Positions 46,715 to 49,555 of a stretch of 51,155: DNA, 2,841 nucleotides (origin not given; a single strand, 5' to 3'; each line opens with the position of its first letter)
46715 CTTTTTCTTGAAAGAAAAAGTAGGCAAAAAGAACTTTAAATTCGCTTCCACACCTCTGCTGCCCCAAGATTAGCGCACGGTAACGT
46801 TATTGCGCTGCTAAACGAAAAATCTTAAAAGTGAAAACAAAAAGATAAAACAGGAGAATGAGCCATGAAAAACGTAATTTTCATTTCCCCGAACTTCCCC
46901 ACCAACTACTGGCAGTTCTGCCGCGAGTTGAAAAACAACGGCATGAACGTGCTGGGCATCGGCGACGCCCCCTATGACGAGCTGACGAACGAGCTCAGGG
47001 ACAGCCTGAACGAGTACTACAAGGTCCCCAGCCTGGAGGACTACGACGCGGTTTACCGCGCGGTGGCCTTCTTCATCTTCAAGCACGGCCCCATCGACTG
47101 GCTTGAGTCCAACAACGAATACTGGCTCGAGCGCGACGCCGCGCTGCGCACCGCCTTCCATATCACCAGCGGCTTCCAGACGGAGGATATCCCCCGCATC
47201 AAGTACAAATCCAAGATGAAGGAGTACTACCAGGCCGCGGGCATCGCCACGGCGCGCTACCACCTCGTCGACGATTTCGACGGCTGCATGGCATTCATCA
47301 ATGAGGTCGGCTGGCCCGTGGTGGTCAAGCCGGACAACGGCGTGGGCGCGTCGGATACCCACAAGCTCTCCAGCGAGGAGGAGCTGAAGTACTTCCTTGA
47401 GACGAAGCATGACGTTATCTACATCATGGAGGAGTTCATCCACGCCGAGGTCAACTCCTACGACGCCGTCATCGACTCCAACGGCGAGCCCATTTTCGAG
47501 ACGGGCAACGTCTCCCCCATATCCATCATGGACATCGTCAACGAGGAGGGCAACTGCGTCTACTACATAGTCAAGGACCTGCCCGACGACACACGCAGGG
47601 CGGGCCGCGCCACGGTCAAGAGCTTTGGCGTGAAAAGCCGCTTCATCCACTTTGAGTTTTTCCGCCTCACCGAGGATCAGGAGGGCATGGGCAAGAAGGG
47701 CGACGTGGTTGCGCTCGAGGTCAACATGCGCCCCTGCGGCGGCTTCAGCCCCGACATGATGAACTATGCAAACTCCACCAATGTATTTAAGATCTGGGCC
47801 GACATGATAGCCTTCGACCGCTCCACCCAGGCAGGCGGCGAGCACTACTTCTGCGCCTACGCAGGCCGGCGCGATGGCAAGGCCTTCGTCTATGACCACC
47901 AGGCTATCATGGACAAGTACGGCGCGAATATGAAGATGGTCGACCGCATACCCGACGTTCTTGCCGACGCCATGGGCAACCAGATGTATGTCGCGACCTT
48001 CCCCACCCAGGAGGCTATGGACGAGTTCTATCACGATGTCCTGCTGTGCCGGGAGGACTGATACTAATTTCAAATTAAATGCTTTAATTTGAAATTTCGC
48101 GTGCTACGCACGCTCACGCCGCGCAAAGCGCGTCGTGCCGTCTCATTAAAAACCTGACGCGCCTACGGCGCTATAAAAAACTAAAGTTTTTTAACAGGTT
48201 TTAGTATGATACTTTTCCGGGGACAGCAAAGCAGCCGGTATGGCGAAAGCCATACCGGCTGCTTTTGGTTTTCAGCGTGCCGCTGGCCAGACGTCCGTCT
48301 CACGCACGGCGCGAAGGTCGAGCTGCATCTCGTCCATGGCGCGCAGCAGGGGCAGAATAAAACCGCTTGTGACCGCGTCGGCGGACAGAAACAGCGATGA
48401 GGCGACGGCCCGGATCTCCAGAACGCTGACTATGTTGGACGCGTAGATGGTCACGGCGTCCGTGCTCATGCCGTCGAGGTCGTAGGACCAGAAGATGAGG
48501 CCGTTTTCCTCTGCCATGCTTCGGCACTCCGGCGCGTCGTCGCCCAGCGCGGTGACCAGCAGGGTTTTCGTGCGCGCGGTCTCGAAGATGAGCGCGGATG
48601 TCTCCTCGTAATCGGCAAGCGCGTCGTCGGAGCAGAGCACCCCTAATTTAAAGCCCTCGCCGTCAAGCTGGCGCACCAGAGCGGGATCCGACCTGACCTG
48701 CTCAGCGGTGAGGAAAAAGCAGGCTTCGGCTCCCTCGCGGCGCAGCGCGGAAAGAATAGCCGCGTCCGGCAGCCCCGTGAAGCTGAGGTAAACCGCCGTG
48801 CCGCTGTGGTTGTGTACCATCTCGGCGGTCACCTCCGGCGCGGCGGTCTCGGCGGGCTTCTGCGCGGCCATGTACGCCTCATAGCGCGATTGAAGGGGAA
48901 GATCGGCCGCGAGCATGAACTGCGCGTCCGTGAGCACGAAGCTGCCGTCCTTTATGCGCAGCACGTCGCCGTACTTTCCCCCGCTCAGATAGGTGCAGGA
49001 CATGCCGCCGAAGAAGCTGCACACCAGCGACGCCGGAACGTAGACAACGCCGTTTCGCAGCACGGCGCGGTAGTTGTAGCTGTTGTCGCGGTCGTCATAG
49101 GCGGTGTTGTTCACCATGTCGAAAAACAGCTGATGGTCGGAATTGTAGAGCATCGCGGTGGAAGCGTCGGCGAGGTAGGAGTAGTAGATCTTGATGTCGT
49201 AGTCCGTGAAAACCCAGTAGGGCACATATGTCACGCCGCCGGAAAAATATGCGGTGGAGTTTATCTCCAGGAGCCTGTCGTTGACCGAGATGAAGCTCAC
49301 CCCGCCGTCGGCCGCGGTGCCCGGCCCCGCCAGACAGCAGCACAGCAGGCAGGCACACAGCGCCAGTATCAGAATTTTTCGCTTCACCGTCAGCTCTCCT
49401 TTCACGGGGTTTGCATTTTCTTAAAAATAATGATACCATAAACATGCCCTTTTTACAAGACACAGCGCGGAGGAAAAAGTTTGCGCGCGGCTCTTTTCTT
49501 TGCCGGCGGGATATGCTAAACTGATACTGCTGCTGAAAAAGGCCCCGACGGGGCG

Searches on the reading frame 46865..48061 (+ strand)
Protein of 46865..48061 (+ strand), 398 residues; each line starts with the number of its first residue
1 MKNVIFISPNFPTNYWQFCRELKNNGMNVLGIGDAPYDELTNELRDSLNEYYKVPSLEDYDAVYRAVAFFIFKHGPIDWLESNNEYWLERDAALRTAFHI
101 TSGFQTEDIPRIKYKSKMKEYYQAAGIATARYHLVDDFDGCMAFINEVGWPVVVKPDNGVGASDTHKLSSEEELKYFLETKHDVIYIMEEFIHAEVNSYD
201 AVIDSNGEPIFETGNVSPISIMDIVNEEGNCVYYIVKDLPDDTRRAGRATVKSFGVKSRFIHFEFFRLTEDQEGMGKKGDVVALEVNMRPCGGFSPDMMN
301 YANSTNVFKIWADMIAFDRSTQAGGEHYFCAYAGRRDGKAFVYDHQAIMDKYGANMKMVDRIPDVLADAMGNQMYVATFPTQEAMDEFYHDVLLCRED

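Call 13: search_protein_families(library=pfam, proteins=[window:46865-48061:+])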
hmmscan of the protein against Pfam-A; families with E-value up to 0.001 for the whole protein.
window:46865-48061:+ (398 aa): 1 family
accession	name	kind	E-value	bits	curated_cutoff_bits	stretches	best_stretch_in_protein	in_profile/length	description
PF01071.24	GARS_A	-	0.00092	19.5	27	0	115-163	3-51/194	Phosphoribosylglycinamide synthetase, ATP-grasp (A) domain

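Call 36: find_encoding_contigs(protein=window:46865-48061:+, flank=3000, max_places=10)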
Protein window:46865-48061:+ (398 aa): no gene with exactly this product is on record in the collection.

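Call 37: find_homologous_proteins(query=window:46865-48058:+, max_evalue=1e-50)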
Query window:46865-48058:+ (398 aa): 7996 proteins with E <= 1e-50 among 8000 candidates; the best 120 are listed.
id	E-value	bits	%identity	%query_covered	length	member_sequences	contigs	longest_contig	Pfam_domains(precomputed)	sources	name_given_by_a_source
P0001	4.3e-276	933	100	100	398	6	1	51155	-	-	-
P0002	4.7e-249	844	89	100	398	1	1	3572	-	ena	-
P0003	4.5e-246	834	88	100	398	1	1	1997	-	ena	-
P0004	6.0e-246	834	87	100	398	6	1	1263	-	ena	-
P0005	1.3e-245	833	87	100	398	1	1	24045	-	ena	-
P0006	2.1e-245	832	88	100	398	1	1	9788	-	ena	-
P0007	7.0e-245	830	88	100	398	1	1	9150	-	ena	-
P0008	1.7e-243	826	87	100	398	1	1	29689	-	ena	-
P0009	2.3e-243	825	87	100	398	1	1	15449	-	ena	-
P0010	4.6e-243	824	87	100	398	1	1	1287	-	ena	-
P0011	1.4e-241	820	86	100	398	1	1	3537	-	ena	-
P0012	9.0e-241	817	86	100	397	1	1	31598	-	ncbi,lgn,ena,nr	ncbi:MAG: ATP-grasp domain-containing protein [Oscillibacter sp.]|nr:ATP-grasp domain-containing pro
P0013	7.1e-240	814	85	100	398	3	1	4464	-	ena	-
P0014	1.7e-239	813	85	100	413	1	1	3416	-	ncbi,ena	-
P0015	2.0e-239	812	86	100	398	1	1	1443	-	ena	-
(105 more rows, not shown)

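Call 38: find_encoding_contigs(protein=P0005, flank=2500, max_places=3)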
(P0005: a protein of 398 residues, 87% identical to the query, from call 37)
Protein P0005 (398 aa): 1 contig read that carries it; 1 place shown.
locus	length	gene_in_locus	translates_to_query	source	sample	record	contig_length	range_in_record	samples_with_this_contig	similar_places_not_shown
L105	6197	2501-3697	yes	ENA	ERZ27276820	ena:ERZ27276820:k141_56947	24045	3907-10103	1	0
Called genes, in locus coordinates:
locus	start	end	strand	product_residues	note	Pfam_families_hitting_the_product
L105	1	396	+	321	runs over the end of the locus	PF00389:2-Hacid_dh, PF02826:2-Hacid_dh_C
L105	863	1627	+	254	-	PF00756:Esterase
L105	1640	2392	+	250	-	PF00756:Esterase (weak)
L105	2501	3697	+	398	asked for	-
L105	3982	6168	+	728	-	PF16875:Glyco_hydro_36N, PF02065:Melibiase, PF01055:Glyco_hydro_31_2nd (weak), PF16874:Glyco_hydro_36C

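Call 39: find_encoding_contigs(protein=P0008, flank=2500, max_places=3)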
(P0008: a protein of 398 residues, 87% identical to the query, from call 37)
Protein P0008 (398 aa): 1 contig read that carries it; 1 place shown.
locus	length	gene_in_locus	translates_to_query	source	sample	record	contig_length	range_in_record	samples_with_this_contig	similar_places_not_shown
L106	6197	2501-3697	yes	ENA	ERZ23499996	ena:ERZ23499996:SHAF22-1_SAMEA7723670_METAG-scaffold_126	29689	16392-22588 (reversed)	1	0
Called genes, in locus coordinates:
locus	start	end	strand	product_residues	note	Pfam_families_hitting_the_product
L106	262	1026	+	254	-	PF00756:Esterase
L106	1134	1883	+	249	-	PF00756:Esterase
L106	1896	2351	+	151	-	PF00293:NUDIX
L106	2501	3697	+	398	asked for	-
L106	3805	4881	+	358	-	PF05343:Peptidase_M42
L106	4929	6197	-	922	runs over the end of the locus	PF04773:FecR, PF13306:LRR_5, PF00395:SLH, PF08450:SGL (faint), PF24684:Vgb_lyase (weak), PF25021:TEN_NHL (weak), PF01436:NHL (weak)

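Call 40: find_encoding_contigs(protein=P0002, flank=2500, max_places=3)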
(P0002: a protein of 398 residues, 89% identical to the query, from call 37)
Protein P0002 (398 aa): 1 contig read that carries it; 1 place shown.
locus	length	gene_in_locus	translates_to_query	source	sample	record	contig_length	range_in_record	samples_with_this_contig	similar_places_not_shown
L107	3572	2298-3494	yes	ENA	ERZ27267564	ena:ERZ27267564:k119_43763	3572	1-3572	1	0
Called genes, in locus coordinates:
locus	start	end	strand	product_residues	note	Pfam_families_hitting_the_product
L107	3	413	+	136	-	?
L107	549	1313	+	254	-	PF00756:Esterase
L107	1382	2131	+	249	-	PF00756:Esterase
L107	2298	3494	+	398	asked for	-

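Call 55: list_cluster_members(proteins=[P0001])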
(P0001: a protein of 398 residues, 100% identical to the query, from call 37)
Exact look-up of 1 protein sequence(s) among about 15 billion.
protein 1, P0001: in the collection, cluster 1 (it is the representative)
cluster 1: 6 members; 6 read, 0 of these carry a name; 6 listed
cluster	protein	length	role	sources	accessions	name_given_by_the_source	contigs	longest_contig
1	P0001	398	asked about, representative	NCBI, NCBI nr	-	-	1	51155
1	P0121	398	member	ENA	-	-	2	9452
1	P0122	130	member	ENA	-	-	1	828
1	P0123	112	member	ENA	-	-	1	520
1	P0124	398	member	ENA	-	-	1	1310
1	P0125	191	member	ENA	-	-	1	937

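Call 56: find_encoding_contigs(protein=P0121, flank=3000, max_places=5)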
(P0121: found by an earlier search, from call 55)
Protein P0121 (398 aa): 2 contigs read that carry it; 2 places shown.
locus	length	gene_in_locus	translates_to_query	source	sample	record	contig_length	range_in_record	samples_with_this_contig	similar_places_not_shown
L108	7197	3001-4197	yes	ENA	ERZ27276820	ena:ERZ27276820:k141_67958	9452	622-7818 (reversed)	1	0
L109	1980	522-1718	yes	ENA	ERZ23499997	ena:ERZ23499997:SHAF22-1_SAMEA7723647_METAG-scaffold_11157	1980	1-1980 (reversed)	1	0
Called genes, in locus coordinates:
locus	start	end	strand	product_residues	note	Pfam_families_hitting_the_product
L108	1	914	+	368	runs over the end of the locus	PF01370:Epimerase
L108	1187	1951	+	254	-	PF00756:Esterase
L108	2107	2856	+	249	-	PF00756:Esterase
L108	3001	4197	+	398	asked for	-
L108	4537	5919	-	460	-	PF01554:MatE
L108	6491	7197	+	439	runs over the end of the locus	PF01547:SBP_bac_1, PF13416:SBP_bac_8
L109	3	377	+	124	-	?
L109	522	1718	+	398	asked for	-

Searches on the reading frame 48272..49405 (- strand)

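Call 13: search_protein_families(library=pfam, proteins=[window:48272-49405:-])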
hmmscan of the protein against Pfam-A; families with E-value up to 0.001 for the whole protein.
window:48272-49405:- (377 aa): 1 family
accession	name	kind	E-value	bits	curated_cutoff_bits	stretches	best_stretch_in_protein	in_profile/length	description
PF01522.26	Polysacc_deac_1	-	0.0006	20.2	23.1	0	203-258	7-65/124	Polysaccharide deacetylase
